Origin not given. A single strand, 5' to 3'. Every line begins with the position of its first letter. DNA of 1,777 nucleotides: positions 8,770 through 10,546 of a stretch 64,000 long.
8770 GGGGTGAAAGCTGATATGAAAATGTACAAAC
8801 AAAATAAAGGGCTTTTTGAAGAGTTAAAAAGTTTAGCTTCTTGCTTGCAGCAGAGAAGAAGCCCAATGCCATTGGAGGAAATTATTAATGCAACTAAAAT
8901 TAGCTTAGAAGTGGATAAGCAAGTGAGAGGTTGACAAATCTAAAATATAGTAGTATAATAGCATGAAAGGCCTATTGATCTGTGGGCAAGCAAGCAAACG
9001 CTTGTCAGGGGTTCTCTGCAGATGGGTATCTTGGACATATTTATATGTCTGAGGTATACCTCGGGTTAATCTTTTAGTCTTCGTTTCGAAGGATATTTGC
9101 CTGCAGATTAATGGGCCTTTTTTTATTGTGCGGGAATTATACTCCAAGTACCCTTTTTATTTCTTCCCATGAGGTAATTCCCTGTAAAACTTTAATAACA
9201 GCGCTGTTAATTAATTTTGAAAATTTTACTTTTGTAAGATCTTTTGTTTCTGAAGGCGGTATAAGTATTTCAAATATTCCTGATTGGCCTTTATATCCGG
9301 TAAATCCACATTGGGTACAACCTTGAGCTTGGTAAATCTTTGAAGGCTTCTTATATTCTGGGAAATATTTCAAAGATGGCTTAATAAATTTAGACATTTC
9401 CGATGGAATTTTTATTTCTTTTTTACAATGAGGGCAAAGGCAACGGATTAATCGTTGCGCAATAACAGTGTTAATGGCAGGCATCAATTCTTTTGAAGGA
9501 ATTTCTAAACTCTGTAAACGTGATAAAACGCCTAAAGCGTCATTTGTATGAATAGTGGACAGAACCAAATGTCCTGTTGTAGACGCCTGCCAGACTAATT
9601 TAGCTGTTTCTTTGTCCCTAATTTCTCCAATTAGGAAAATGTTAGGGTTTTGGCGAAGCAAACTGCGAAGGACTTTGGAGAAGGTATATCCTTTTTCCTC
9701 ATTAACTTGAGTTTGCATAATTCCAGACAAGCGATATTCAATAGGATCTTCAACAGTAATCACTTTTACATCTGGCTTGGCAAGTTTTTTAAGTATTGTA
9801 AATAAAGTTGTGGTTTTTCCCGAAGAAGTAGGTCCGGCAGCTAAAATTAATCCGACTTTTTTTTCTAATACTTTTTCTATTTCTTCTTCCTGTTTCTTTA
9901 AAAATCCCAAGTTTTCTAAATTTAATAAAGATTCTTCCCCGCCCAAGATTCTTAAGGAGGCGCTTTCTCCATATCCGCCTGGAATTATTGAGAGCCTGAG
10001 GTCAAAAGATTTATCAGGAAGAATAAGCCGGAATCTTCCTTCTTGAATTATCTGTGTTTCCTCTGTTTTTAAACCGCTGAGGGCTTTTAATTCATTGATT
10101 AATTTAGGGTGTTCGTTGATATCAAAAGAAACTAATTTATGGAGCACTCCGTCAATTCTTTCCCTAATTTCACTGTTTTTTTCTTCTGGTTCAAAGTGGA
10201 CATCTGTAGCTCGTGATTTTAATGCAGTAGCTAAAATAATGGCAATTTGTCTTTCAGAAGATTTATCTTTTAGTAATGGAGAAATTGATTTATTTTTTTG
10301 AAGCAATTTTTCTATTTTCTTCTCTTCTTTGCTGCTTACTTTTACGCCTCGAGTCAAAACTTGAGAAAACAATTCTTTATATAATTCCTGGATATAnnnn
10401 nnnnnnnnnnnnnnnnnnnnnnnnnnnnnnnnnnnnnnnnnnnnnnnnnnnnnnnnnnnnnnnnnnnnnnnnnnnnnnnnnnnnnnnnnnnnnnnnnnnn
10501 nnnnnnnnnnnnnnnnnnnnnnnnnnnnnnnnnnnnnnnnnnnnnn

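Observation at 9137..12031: Covalently duplicated PilB/GspE secretion ATPase (two complete motor modules in one 964-aa polypeptide)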

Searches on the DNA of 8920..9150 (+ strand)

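Call 67: search_rna_families(source=window, start=8920, end=9150, threshold=evalue, max_evalue=1, show_alignments=1)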
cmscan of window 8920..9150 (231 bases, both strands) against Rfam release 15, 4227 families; matches with E-value up to 1: 1.
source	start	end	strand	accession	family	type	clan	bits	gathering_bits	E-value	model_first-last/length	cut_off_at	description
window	8982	9078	+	RF00558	L20_leader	Cis-reg; leader;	-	17.1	58.7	0.44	1-127/127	no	Ribosomal protein L20 leader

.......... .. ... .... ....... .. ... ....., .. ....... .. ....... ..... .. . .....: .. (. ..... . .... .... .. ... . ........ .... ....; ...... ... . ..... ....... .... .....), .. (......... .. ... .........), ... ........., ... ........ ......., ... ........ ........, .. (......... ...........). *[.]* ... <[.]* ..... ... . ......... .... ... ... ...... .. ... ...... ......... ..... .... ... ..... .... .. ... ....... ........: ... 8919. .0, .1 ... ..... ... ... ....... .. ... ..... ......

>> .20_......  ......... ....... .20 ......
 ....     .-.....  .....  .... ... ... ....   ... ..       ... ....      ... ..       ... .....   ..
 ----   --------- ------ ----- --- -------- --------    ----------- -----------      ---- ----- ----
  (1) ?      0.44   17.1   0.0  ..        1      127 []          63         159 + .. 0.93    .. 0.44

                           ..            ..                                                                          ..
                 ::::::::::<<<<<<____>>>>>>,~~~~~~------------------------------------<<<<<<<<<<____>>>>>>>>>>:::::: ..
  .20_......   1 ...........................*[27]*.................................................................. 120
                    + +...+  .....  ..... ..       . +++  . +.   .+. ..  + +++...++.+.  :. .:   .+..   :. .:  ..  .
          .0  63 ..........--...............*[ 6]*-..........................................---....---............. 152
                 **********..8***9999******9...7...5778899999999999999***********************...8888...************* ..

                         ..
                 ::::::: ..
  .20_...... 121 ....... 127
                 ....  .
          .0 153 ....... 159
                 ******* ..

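Call 74: build_rna_model(alignment_id=A2)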
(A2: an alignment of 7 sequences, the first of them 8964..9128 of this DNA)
Model R1 built from alignment A2 (7 sequences, 208 columns); structure: RNAalifold consensus.
model positions 173; base pairs 34; branch points 1; effective number of sequences 4.29; information 0.59 bits per position. Calibrated on 0.2 Mb of random sequence (short: E-values are rough).
structure used (alignment columns):
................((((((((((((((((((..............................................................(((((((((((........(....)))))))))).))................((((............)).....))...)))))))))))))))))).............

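Call 75: search_with_rna_model(model_id=R1, sources=[window, L001, L002, L004, L006, L007, L009, L010, L011, L013, L015, L017, L019, L020, L022, L026, L028, L035, L005, L012, L016, L025, L030, L031, L032, L033, L034, L039, L040, L044, L045, L055, L065, L080, L081, L082, L084, L085, L086, L087, L088, L089, L003, L014, L021, L047, L063, L071], max_evalue=0.01, make_alignment=true)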
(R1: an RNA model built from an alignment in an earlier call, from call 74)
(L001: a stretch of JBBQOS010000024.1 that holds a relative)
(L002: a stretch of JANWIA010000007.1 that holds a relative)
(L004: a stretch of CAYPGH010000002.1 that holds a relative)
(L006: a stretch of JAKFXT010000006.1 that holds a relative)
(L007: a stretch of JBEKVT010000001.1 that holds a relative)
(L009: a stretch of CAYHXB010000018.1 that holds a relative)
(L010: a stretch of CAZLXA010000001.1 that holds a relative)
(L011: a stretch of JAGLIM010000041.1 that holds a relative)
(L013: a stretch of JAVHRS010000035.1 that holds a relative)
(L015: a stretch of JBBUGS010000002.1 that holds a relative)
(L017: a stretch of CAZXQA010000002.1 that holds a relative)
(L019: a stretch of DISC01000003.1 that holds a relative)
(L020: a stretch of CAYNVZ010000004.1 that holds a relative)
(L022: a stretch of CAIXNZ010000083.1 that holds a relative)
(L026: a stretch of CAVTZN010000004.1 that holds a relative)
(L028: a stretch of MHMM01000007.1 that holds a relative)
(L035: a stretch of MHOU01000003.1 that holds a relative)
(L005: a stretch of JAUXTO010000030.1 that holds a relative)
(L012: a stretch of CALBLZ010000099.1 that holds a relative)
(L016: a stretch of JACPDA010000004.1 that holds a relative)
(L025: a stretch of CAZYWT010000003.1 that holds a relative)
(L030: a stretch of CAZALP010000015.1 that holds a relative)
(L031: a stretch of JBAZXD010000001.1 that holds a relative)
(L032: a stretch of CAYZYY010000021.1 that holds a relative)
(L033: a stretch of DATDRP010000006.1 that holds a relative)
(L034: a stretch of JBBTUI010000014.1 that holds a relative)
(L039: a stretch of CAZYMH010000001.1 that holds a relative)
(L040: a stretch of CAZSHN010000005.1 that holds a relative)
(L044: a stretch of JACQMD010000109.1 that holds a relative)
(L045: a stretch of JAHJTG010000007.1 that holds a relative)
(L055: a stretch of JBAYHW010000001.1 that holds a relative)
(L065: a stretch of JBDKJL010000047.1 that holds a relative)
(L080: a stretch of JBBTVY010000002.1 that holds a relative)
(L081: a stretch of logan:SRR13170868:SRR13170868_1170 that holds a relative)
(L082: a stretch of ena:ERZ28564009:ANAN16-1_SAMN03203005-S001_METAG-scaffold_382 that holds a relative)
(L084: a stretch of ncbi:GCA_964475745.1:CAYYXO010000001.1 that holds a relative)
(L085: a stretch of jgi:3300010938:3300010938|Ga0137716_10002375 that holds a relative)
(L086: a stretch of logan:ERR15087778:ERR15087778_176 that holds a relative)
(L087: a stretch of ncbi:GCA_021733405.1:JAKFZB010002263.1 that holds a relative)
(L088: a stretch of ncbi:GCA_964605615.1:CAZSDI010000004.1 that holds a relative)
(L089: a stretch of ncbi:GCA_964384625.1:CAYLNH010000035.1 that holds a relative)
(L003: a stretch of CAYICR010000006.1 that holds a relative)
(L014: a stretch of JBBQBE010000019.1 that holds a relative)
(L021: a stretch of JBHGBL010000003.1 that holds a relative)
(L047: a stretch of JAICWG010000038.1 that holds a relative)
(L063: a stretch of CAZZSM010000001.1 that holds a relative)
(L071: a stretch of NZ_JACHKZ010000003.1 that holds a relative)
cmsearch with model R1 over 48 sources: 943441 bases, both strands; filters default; matches with E-value up to 0.01: 16.
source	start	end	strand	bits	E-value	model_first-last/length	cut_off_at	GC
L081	12922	13089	-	147.7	1.9e-33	1-173/173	no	0.45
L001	9183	9355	-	136.8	9.2e-31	1-173/173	no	0.4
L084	13036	13200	-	129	7.7e-29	1-173/173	no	0.38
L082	13045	13224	-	123.9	1.3e-27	1-173/173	no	0.44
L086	13064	13231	-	120.1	1.1e-26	1-173/173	no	0.55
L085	13045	13219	-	118.6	2.7e-26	1-173/173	no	0.51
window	8960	9121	+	112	1.2e-24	1-173/173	no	0.43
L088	13059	13226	-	71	1.4e-14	1-173/173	no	0.45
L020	11390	11531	-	55.1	1.1e-10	1-173/173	no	0.44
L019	11389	11530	-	47.9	6.6e-09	1-173/173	no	0.44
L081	12917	13084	+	47.6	7.8e-09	1-173/173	no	0.44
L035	3949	4088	-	45.9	2e-08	1-173/173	no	0.44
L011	12805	12967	-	42.5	1.4e-07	1-173/173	no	0.4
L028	11284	11427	-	28.6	0.00037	1-173/173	no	0.49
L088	13053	13222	+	24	0.0048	1-173/173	no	0.43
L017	11698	11861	-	23.9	0.0052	1-173/173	no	0.48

Alignment A3: 16 matches aligned to the model, 371 columns, each read 5' to 3' on its own strand. Consensus structure (alignment columns), stored with it:
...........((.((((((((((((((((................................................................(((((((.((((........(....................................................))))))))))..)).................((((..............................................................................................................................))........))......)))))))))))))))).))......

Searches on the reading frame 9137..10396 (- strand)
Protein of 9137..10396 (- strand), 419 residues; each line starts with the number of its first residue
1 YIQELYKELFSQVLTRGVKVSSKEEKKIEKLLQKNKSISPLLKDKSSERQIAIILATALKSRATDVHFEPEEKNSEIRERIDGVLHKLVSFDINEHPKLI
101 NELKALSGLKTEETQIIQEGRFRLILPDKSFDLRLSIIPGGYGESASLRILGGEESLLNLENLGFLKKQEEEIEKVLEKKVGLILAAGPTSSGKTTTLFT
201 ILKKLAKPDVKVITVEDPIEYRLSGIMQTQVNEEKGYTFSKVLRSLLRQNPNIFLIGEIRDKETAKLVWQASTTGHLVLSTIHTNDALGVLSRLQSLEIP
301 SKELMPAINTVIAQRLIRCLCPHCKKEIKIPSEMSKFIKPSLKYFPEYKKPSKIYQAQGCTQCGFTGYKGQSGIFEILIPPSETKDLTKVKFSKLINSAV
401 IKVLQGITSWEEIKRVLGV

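Call 83: search_protein_families(library=ncbifam, proteins=[window:9137-10396:-], max_evalue=1e-40)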
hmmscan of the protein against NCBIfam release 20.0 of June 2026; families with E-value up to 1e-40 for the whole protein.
window:9137-10396:- (419 aa): 5 families
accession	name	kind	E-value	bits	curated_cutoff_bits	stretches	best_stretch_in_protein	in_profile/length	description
TIGR02533.1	type_II_gspE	equivalog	5.7e-107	358.4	630.25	1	19-416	78-485/486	type II secretion system ATPase GspE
NF007755.0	PRK10436.1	equivalog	8.6e-103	344.5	617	1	15-418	50-460/465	type II secretion system protein GspE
TIGR02538.1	type_IV_pilB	equivalog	2.7e-102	343.2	675.65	1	25-416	156-561/564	type IV-A pilus assembly ATPase PilB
NF053534.1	T4PilAsmATPsTfpB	equivalog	1.3e-95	321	850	1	3-389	157-540/584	type IV pilus assembly ATPase TfpB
NF041000.1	ATPase_ComGA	equivalog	1.1e-73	247.5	300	1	54-318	3-266/267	competence type IV pilus ATPase ComGA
